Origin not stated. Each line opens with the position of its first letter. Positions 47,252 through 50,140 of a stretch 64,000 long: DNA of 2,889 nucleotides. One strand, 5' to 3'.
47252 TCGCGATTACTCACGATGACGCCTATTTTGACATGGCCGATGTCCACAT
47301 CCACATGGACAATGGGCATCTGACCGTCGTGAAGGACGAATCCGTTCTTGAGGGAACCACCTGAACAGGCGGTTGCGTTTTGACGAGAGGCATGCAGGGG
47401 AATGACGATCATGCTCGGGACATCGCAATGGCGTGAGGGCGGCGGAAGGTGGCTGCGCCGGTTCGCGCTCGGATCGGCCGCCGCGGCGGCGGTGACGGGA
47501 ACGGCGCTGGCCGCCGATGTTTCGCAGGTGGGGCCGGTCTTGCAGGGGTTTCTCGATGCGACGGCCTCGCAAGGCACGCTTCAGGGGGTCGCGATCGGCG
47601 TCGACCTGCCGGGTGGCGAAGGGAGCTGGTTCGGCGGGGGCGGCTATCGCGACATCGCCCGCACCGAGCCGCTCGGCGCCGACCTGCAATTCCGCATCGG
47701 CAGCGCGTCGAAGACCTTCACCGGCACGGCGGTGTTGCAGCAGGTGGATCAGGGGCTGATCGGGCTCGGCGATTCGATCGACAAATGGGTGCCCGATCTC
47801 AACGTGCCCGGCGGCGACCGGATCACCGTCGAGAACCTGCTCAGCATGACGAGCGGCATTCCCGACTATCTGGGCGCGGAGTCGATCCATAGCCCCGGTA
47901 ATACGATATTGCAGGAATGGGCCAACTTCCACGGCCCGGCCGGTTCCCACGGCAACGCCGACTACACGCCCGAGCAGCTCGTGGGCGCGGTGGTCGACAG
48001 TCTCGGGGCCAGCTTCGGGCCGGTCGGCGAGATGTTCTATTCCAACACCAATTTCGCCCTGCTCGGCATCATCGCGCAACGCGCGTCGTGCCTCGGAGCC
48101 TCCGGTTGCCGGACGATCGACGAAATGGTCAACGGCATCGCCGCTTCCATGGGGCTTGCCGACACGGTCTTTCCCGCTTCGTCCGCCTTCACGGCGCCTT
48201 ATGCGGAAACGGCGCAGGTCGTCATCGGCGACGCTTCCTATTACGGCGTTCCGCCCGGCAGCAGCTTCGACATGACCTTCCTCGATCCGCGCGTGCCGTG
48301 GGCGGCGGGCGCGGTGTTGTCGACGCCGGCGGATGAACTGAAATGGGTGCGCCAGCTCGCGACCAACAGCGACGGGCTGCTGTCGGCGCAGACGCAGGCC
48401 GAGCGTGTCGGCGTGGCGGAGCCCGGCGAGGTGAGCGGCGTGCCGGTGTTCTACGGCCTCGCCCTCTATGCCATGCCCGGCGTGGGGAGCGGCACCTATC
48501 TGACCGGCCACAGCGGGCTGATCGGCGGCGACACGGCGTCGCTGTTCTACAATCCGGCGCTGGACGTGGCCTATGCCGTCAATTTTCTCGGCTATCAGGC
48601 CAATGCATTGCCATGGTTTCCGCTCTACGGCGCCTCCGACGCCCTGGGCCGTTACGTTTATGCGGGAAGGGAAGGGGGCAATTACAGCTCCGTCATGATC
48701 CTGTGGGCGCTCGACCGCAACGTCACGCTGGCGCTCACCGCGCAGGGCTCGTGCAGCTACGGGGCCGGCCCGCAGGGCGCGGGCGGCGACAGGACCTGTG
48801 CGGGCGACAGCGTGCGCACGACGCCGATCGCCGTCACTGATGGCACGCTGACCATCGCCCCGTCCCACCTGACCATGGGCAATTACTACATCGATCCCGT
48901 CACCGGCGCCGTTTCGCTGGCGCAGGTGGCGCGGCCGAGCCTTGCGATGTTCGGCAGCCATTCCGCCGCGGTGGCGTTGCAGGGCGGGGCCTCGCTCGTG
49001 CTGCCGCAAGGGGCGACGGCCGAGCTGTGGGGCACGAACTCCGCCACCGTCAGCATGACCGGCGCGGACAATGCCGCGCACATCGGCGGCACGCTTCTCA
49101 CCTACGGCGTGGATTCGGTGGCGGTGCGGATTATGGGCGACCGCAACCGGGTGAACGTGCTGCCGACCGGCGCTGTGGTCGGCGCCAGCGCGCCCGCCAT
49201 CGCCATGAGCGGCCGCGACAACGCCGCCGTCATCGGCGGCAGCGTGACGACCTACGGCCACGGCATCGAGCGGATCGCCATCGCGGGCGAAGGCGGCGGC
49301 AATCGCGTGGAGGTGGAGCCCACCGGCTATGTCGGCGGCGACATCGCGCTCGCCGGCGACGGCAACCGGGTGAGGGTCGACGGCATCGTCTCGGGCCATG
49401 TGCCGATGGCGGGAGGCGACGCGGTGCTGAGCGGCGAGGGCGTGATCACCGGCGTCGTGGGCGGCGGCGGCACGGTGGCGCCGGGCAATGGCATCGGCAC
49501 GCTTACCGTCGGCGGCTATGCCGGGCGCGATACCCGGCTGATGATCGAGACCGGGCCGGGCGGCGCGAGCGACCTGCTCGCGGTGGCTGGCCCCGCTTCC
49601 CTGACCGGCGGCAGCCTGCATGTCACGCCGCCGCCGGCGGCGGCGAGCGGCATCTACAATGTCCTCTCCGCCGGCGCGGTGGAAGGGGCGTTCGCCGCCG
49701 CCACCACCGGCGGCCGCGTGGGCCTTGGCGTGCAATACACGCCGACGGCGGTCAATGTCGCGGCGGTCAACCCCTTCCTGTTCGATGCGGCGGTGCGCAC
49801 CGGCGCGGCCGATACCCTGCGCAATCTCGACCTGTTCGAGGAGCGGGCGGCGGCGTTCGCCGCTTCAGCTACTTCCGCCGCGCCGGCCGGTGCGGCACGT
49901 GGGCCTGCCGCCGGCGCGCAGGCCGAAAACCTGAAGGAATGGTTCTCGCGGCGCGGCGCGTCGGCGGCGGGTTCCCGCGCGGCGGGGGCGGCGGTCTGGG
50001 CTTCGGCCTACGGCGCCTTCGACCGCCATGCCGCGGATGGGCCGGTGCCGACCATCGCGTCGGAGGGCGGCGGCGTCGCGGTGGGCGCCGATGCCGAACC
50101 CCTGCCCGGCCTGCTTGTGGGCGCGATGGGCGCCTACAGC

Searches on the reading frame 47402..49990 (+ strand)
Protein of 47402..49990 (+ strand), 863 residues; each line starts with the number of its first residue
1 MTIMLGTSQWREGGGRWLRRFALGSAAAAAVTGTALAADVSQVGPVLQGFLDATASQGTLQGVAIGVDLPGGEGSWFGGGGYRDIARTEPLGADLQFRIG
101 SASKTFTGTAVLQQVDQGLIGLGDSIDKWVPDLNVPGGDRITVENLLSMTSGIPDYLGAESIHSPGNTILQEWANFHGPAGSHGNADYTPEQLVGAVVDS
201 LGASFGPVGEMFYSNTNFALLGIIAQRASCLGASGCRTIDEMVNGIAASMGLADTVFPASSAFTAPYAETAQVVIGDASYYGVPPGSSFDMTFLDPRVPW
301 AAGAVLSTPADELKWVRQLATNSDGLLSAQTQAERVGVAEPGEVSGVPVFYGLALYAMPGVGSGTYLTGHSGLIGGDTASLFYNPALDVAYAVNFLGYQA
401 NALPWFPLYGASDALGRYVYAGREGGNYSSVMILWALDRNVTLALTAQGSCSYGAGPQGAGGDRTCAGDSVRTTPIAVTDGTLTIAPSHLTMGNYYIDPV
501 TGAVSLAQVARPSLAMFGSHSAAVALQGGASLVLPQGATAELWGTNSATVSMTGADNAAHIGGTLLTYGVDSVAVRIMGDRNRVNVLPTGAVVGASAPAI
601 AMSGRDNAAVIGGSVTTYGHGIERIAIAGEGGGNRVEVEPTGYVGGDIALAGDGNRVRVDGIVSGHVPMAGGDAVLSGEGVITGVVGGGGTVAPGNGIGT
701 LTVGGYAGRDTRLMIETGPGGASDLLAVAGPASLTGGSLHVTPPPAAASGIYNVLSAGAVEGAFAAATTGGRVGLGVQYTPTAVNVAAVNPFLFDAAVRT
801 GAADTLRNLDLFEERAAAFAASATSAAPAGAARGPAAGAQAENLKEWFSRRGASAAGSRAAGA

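Call 31: search_solved_structures(query=window:47402-49990:+, max_evalue=0.00001)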
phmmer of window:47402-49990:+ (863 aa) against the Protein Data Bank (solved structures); distinct sequences matched with E-value up to 0.00001: 46.
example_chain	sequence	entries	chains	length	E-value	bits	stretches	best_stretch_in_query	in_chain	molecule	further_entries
4y7p_A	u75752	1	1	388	3.9e-22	81.6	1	72-377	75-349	Alkaline D-peptidase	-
9s7k_A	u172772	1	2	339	1.6e-18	69.8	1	70-371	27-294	D-alanyl-D-alanine carboxypeptidase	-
3wwx_A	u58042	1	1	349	3.2e-17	65.4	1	57-378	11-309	S12 family peptidase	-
2qmi_A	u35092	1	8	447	1.2e-15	60.2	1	47-405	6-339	Pbp related beta-lactamase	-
2dns_A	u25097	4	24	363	3.9e-14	55.2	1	42-177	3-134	D-amino acid amidase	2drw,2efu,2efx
9d93_Sa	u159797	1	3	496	2.1e-10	42.9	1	51-160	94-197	Tail wing base, gp30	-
4gdn_A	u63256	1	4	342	5.3e-10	41.5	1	57-167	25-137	Protein flp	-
1sde_A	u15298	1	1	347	9.8e-10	40.6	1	47-376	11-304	D-alanyl-D-alanine carboxypeptidase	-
1cef_A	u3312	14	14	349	1.3e-09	40.2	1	47-377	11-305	D-ALANYL-D-ALANINE CARBOXYPEPTIDASE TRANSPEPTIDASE | D-ALANYL-D-ALANINE CARBOXYPEPTIDASE | D-alanyl-D-alanine carboxypeptidase precursor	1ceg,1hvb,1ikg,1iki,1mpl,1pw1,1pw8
7spn_A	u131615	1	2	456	2.2e-09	39.5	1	60-156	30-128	IS11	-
7y3z_D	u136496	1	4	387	3.3e-09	38.9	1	57-155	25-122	Fenoxaprop-p-ethyl hydrolase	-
9c6p_A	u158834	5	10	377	7.7e-09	37.7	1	38-176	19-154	AmpC Beta-lactamase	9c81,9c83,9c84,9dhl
1fcm_A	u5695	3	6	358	8.9e-09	37.5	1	46-183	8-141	BETA-LACTAMASE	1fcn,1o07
6n9k_A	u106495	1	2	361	2e-08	36.3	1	42-176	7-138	Beta-lactamase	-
6wgq_A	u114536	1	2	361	2e-08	36.3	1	42-176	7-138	Beta-lactamase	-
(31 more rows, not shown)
